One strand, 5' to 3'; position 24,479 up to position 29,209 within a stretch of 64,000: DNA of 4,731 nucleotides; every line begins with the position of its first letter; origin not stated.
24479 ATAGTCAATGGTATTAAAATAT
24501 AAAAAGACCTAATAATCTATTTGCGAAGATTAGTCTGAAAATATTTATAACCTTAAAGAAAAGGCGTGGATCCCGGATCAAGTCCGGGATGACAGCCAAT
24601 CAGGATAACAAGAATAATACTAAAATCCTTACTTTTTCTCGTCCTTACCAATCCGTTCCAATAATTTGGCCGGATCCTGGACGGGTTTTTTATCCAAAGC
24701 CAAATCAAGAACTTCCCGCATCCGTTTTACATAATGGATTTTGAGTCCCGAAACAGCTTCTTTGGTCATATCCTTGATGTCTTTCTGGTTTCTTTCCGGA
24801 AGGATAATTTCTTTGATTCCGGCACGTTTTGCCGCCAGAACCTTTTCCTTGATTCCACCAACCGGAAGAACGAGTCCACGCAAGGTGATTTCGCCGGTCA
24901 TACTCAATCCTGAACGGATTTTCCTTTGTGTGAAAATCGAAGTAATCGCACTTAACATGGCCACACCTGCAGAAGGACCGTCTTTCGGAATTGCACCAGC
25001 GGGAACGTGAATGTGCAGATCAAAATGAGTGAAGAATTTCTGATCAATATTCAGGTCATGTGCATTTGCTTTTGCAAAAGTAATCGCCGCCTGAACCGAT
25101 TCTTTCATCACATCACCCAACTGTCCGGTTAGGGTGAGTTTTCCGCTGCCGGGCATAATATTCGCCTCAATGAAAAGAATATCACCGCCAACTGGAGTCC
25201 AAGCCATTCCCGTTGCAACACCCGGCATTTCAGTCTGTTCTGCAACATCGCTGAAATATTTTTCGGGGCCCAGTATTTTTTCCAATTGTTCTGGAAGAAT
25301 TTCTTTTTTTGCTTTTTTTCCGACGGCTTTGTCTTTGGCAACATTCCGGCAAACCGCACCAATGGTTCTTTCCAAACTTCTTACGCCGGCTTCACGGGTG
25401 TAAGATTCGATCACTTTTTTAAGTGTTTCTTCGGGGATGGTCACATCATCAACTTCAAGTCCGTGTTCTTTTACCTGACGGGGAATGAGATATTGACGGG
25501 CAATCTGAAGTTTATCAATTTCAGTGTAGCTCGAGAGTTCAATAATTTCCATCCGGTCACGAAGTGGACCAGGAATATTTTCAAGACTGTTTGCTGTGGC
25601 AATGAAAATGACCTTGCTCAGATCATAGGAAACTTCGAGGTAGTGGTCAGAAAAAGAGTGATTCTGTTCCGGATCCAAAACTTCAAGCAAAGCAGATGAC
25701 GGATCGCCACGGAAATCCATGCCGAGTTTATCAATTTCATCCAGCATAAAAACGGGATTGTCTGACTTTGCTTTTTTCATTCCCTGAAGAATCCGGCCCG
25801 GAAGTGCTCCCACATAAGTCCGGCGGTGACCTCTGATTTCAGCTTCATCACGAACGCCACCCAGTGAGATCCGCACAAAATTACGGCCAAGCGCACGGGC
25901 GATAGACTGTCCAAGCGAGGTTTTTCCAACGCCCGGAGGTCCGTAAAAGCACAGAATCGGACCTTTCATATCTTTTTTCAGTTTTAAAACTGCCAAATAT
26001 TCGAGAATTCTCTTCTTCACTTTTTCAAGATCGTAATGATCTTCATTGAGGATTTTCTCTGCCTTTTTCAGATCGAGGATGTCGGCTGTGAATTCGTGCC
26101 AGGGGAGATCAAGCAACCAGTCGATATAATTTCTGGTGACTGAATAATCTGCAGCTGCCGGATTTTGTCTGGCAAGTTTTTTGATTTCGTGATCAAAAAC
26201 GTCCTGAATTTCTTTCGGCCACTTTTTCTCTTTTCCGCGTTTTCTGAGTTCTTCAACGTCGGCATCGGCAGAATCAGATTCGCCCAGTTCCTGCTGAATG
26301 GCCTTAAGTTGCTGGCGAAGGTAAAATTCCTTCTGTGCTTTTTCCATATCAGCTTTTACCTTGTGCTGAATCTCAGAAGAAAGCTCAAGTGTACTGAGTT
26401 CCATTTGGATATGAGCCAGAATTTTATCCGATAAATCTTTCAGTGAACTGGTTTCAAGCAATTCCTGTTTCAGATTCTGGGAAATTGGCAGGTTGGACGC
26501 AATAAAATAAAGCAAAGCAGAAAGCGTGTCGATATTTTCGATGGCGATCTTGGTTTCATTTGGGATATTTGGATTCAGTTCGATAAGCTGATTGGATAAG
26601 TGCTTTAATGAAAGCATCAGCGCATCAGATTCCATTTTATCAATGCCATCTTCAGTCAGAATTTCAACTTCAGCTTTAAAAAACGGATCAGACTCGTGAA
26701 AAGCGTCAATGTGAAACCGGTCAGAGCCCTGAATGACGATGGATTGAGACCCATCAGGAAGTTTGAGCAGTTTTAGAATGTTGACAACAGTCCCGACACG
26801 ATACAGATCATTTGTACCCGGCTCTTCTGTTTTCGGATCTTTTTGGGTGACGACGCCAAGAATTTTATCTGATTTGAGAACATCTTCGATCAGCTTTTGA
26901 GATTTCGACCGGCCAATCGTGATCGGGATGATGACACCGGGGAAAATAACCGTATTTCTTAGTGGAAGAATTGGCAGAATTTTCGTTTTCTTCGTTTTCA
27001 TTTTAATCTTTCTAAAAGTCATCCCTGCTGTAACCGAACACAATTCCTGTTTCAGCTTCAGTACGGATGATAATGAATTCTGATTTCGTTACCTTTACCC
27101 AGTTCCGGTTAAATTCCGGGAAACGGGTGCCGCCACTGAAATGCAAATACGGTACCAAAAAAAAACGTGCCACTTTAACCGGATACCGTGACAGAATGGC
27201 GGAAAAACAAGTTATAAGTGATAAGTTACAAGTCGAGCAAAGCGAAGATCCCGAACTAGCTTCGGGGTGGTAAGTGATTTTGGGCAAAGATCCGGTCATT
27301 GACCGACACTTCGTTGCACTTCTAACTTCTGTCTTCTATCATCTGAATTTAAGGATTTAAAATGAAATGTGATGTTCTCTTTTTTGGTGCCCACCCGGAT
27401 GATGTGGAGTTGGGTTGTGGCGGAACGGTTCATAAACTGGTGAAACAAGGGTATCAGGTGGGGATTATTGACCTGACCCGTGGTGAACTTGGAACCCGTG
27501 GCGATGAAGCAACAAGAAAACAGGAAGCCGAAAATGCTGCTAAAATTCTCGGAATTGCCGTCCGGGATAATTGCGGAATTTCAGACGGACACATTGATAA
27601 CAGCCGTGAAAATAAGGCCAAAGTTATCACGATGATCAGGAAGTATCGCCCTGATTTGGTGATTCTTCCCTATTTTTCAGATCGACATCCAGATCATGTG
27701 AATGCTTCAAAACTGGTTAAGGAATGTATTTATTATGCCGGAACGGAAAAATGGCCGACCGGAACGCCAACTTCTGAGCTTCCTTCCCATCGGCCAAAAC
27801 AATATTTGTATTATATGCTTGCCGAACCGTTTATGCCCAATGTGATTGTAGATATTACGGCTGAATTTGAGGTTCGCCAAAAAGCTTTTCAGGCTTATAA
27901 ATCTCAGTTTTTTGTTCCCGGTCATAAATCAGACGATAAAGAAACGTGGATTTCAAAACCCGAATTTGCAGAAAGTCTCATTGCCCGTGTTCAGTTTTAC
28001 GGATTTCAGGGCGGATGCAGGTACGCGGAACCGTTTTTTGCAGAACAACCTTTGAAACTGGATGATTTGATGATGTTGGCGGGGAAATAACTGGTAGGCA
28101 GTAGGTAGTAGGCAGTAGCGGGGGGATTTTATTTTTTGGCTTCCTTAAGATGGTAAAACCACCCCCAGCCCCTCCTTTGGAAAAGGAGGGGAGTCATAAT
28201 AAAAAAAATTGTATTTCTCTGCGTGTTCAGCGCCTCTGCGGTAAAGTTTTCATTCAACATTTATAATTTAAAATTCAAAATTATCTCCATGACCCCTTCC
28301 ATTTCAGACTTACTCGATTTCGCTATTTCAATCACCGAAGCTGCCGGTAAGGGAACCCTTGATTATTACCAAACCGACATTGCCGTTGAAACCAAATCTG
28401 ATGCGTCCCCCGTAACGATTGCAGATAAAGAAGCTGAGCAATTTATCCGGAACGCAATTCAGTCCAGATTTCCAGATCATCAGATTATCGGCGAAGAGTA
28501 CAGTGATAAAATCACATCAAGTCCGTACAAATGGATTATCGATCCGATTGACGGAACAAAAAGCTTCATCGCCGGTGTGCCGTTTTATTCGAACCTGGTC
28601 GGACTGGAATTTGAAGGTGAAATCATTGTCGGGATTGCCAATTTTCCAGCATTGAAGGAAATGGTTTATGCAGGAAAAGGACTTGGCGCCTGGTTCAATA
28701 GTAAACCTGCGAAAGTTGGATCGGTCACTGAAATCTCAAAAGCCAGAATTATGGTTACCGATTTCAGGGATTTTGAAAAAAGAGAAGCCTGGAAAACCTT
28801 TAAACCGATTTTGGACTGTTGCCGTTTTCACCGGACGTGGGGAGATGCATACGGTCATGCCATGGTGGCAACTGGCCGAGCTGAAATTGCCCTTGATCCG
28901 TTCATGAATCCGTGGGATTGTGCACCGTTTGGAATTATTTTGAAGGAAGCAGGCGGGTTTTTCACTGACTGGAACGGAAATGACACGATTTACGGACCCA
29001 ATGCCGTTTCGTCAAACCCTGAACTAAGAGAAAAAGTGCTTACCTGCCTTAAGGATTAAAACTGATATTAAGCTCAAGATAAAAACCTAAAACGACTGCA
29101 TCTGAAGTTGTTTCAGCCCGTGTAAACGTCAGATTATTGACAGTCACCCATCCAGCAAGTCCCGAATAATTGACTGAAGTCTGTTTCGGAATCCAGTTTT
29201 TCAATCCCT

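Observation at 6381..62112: Window-wide system of degenerate 7-nt tandem tracts at gene ends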

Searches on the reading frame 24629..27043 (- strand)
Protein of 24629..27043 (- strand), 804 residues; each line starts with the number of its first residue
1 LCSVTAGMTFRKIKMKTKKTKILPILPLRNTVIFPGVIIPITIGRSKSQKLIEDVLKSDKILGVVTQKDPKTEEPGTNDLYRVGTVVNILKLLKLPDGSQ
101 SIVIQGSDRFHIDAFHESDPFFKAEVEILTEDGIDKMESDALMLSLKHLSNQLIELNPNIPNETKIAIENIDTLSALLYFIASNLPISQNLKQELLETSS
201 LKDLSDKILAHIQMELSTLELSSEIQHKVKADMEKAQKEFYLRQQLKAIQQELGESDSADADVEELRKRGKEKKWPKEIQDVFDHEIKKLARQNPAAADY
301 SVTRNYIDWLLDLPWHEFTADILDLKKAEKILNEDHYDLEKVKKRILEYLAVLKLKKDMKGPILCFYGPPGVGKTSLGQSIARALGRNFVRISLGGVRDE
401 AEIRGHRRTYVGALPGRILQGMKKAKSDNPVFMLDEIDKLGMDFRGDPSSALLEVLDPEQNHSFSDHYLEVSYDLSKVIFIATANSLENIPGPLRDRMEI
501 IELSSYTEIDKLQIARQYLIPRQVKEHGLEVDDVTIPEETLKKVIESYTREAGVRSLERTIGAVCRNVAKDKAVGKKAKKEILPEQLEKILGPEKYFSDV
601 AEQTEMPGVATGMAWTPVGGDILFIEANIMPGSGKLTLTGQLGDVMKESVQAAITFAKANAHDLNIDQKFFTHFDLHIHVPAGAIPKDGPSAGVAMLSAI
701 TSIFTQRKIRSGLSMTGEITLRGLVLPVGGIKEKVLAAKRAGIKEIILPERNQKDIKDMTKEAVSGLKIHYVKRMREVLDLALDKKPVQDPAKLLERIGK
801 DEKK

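Call 14: search_protein_families(library=pfam, proteins=[window:24629-27043:-])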
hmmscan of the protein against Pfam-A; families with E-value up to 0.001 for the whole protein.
window:24629-27043:- (804 aa): 9 families
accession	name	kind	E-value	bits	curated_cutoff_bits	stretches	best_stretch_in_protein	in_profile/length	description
PF05362.19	Lon_C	-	1.2e-85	286.7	21.1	1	583-784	3-204/205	Lon protease (S16) C-terminal proteolytic domain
PF02190.22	LON_substr_bdg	-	7.6e-51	173.3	28.7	1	23-213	2-199/200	ATP-dependent protease La (LON) substrate-binding domain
PF00004.35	AAA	-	1.1e-26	94.3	21.2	1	364-502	1-127/131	ATPase family associated with various cellular activities (AAA)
PF22667.2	Lon_lid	-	5.7e-21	74.4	27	1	525-579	1-55/57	Lon protease AAA+ ATPase lid domain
PF07728.20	AAA_5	-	5.5e-08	33.3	22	1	364-498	2-139/139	AAA domain (dynein-related subfamily)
PF13541.12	ChlI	-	5.3e-06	26.8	27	1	625-752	1-121/121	Subunit ChlI of Mg-chelatase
PF13401.12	AAA_22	-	0.00019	22.2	27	0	362-455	6-103/130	AAA domain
PF05496.18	RuvB_N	-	0.00022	21.4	27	0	340-392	13-64/159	Holliday junction DNA helicase RuvB P-loop domain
PF02367.23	TsaE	-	0.00086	19.7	26.6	0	359-387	19-47/128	Threonylcarbamoyl adenosine biosynthesis protein TsaE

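Call 15: find_related_loci(query=window:24629-27043:-, collection=genome_contigs, flank=10000)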
Query window:24629-27043:- (804 aa) in genome_contigs; peptide patterns used: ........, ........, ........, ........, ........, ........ (x = any residue, [..] = any of these).
600 stretches matched a pattern (row limit reached: there are more); 592 encode a relative of the query (tblastn E <= 1e-3); the best 80 are kept; 80 distinct loci.
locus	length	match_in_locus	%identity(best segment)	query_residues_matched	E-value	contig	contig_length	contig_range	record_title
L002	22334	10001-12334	59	23-795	0e+0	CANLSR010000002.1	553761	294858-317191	uncultured bacterium isolate 2-283.fasta genome assembly, contig: NODE_2, whole genome shotgun sequence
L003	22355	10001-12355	57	12-795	0e+0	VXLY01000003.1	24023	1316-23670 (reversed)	MAG: Rhodothermaceae bacterium isolate SB0661_bin_24 NODE_1836_length_24023_cov_99.500751, whole genome shotgun sequence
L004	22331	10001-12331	56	23-799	0e+0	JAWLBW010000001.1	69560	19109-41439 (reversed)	MAG: bacterium isolate 15dZY3.bin.127 NODE_649_length_69560_cov_3.755777, whole genome shotgun sequence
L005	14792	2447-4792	56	23-804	0e+0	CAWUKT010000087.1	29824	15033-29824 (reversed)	MAG: uncultured bacterium isolate SRR17458630_binner123_3_1705322953 genome assembly, contig: ERZ21854009.199, whole gen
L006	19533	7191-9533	54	11-786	0e+0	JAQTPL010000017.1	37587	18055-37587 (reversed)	MAG: bacterium isolate STB_115 NODE_2303_length_37587_cov_3.954912_Sandtown_B, whole genome shotgun sequence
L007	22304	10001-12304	54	22-787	0e+0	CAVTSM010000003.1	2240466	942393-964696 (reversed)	MAG: uncultured proteobacterium isolate MFD09368.bin.2.175 genome assembly, contig: contig_1268, whole genome shotgun se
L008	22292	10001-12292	54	21-783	0e+0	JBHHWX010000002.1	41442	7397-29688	MAG: bacterium isolate D_3_bin.27 NODE_160_length_41442_cov_5.814821, whole genome shotgun sequence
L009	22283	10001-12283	52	23-783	0e+0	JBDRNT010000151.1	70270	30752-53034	MAG: Candidatus Eisenbacteria bacterium isolate MEGAHIT-group-1.912 k141_9563127, whole genome shotgun sequence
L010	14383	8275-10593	53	22-794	0e+0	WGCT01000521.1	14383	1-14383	MAG: Draconibacterium sp. isolate S145_14 k151_5848, whole genome shotgun sequence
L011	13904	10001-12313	53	16-783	0e+0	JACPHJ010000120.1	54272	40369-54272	MAG: Planctomycetota bacterium isolate NC_groundwater_411_Ag_B-0.1um_42_12 GD18-4_B1_scaffold_980697, whole genome shotg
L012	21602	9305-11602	55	23-786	0e+0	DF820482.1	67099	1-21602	Bacterium UASB270 DNA, scaffold: UASB270_scaffold_20, whole genome shotgun sequence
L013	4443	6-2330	53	21-787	0e+0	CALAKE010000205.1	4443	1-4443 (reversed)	MAG: uncultured bacterium isolate N4_Bin_Bin_7_1 genome assembly, contig: c_000004831286, whole genome shotgun sequence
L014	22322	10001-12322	53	23-794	0e+0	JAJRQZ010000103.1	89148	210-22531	MAG: Bacteroidetes bacterium isolate Dive100_bin2.33 k141_499300, whole genome shotgun sequence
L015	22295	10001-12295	53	23-785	0e+0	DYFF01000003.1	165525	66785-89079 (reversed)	MAG TPA_asm: Thermodesulfovibrio sp. isolate Tomsk_34_156 Tomsk_k141_14356, whole genome shotgun sequence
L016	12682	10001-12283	53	23-783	0e+0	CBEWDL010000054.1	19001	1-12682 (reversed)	MAG TPA_asm: uncultured bacterium isolate SRR12059192_binner23_Refined_3 genome assembly, contig: ERZ26875191.59, whole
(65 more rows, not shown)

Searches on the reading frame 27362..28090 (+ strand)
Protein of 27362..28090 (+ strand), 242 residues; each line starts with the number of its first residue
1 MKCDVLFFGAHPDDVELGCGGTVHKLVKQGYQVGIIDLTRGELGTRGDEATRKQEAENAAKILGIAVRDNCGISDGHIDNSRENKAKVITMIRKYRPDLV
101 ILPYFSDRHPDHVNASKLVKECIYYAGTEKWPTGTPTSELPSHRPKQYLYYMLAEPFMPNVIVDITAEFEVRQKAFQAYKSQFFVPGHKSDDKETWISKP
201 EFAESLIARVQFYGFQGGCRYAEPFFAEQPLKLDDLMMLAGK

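Call 14: search_protein_families(library=pfam, proteins=[window:27362-28090:+])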
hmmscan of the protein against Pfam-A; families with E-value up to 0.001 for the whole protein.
window:27362-28090:+ (242 aa): 1 family
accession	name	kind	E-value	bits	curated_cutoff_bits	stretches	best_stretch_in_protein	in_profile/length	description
PF02585.22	PIG-L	-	5.9e-29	101.6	28.2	1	6-122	1-128/129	GlcNAc-PI de-N-acetylase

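Call 35: find_encoding_contigs(protein=window:27362-28090:+, flank=3000, max_places=10)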
Protein window:27362-28090:+ (242 aa): no gene with exactly this product is on record in the collection.

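Call 45: find_homologous_proteins(query=window:27362-28090:+, max_evalue=1e-30)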
Query window:27362-28090:+ (242 aa): 7984 proteins with E <= 1e-30 among 8000 candidates; the best 120 are listed.
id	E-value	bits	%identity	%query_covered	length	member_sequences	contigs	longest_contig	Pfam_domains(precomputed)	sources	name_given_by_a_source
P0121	1.7e-161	553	98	100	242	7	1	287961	PF02585.23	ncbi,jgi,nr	ncbi:MAG: bacillithiol biosynthesis deacetylase BshB1 [Bacteroidetes bacterium]|nr:bacillithiol bios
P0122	1.7e-139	481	83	100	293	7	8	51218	PF02585.23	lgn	-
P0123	1.3e-126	439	78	99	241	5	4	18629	PF02585.23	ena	-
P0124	2.4e-125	435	75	99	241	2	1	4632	PF02585.23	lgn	-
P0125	3.9e-119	415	74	100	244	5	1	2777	PF02585.23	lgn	-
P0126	1.1e-118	413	73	99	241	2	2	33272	PF02585.23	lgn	-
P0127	4.9e-116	404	73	99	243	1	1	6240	PF02585.23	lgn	-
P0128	9.8e-73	263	52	99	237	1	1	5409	PF02585.23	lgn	-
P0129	1.2e-69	253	50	98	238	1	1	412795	PF02585.23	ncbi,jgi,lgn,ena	-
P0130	1.6e-68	249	52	97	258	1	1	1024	PF02585.23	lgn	-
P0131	3.1e-68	248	50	96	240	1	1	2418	PF02585.23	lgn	-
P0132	5.8e-68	247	50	98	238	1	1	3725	PF02585.23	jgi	jgi:bacillithiol biosynthesis deacetylase BshB1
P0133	7.1e-68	247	49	99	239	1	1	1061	PF02585.23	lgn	-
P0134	8.3e-68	247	49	99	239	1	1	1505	PF02585.23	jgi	jgi:N-acetylglucosamine malate deacetylase 1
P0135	8.4e-68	247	49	99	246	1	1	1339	PF02585.23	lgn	-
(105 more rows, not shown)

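Call 46: find_encoding_contigs(protein=P0121, flank=10000, max_places=3)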
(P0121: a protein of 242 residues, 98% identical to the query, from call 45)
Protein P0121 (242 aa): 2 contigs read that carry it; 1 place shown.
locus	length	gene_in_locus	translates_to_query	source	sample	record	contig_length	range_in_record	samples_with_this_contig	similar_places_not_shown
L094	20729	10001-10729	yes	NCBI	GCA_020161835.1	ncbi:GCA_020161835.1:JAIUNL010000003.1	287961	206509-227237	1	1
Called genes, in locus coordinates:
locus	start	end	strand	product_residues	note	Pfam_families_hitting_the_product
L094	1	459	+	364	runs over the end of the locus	-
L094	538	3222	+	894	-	PF18962:Por_Secre_tail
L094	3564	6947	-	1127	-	PF14870:PSII_BNR, PF15902:Sortilin-Vps10 (faint), PF02012:BNR (faint), PF14870:PSII_BNR, PF18962:Por_Secre_tail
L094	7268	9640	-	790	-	PF02190:LON_substr_bdg, PF00004:AAA, PF07728:AAA_5 (weak), PF22667:Lon_lid, PF05362:Lon_C, PF13541:ChlI (weak)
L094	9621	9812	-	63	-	-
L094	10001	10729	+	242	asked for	PF02585:PIG-L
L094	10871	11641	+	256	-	PF00459:Inositol_P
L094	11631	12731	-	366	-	-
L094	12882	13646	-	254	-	-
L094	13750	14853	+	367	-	PF27098:Rv0959_3rd, PF13519:VWA_2 (weak)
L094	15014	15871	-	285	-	PF01135:PCMT (faint), PF01596:Methyltransf_3, PF13847:Methyltransf_31 (faint), PF13578:Methyltransf_24, PF05711:TylF (weak)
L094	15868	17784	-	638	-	PF00999:Na_H_Exchanger, PF02254:TrkA_N, PF27452:KefB_C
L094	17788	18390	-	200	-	PF02525:Flavodoxin_2, PF03358:FMN_red (weak)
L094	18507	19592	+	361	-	PF04055:Radical_SAM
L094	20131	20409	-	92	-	PF00936:BMC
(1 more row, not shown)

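Call 47: find_encoding_contigs(protein=P0122, flank=10000, max_places=3)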
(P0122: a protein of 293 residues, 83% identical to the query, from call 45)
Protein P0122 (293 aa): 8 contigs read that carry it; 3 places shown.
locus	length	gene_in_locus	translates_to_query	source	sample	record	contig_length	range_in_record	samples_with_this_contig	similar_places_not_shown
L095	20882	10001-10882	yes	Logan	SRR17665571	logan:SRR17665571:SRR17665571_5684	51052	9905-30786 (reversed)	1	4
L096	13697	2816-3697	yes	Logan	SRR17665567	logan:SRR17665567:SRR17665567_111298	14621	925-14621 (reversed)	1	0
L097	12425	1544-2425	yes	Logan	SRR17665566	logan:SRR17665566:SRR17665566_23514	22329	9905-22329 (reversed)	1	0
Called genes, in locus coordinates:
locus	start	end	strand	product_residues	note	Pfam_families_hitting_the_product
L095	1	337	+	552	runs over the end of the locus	PF04616:Glyco_hydro_43, PF00754:F5_F8_type_C, PF22633:F5_F8_type_C_2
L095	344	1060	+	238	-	PF01553:Acyltransferase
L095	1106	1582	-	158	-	PF07366:SnoaL, PF14534:DUF4440 (weak), PF12680:SnoaL_2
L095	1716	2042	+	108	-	PF01638:HxlR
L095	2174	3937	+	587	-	PF18962:Por_Secre_tail (weak)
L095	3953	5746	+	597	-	PF18962:Por_Secre_tail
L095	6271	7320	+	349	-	-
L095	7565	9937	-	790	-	PF02190:LON_substr_bdg, PF00004:AAA, PF07728:AAA_5 (weak), PF22667:Lon_lid, PF05362:Lon_C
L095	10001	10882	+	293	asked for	PF02585:PIG-L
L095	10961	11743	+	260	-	PF00459:Inositol_P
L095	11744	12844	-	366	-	-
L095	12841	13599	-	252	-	-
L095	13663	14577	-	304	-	PF00730:HhH-GPD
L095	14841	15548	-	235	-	PF08713:DNA_alkylation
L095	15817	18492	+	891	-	PF28598:PDH_E1_N, PF00456:Transketolase_N, PF17831:PDH_E1_M, PF22613:Transketolase_C_1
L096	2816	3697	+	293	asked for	PF02585:PIG-L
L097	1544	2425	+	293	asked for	PF02585:PIG-L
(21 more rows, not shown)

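Call 48: find_encoding_contigs(protein=P0123, flank=10000, max_places=2)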
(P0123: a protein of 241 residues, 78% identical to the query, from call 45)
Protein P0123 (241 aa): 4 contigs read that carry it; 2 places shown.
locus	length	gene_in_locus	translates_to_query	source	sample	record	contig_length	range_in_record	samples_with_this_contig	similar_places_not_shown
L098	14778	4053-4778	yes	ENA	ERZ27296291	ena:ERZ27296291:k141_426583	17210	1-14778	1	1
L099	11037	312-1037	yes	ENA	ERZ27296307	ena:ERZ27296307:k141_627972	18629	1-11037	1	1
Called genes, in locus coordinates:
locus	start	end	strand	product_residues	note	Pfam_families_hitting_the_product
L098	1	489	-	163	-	?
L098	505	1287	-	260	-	PF01370:Epimerase, PF04321:RmlD_sub_bind, PF16363:GDP_Man_Dehyd (faint)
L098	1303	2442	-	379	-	PF01266:DAO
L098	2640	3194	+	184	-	PF01327:Pep_deformylase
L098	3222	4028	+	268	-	-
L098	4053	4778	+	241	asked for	PF02585:PIG-L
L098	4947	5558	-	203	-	PF00578:AhpC-TSA, PF08534:Redoxin, PF00255:GSHPx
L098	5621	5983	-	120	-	PF04241:DUF423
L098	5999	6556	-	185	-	-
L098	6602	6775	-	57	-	-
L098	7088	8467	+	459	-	PF01136:Peptidase_U32, PF16325:Peptidase_U32_C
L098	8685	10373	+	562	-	PF01266:DAO (faint), PF07992:Pyr_redox_2, PF13450:NAD_binding_8 (faint), PF13738:Pyr_redox_3 (faint), PF00070:Pyr_redox, PF02852:Pyr_redox_dim, PF00581:Rhodanese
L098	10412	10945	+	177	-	PF00132:Hexapep, PF14602:Hexapep_2 (weak)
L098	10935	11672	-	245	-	-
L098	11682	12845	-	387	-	PF17785:PUA_3, PF10672:Methyltrans_SAM, PF02475:TRM5-TYW2_MTfase (weak), PF02005:TRM (weak), PF03602:Cons_hypoth95, PF05175:MTS (weak), PF06325:PrmA (weak), PF13847:Methyltransf_31, +4 more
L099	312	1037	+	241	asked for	PF02585:PIG-L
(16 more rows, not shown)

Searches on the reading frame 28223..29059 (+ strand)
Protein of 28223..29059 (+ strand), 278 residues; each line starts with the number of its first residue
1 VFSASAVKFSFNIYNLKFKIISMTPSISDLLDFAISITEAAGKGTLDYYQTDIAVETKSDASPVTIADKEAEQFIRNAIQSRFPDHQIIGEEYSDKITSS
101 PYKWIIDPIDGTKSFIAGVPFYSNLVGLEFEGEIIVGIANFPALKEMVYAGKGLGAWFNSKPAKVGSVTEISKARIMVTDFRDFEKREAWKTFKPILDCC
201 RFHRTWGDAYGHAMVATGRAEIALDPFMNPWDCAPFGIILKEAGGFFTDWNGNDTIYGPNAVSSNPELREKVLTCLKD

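Call 14: search_protein_families(library=pfam, proteins=[window:28223-29059:+])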
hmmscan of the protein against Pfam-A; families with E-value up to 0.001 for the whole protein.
window:28223-29059:+ (278 aa): 1 family
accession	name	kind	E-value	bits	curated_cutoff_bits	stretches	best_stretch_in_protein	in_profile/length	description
PF00459.30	Inositol_P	-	5.5e-48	164.2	27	1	29-262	4-250/271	Inositol monophosphatase family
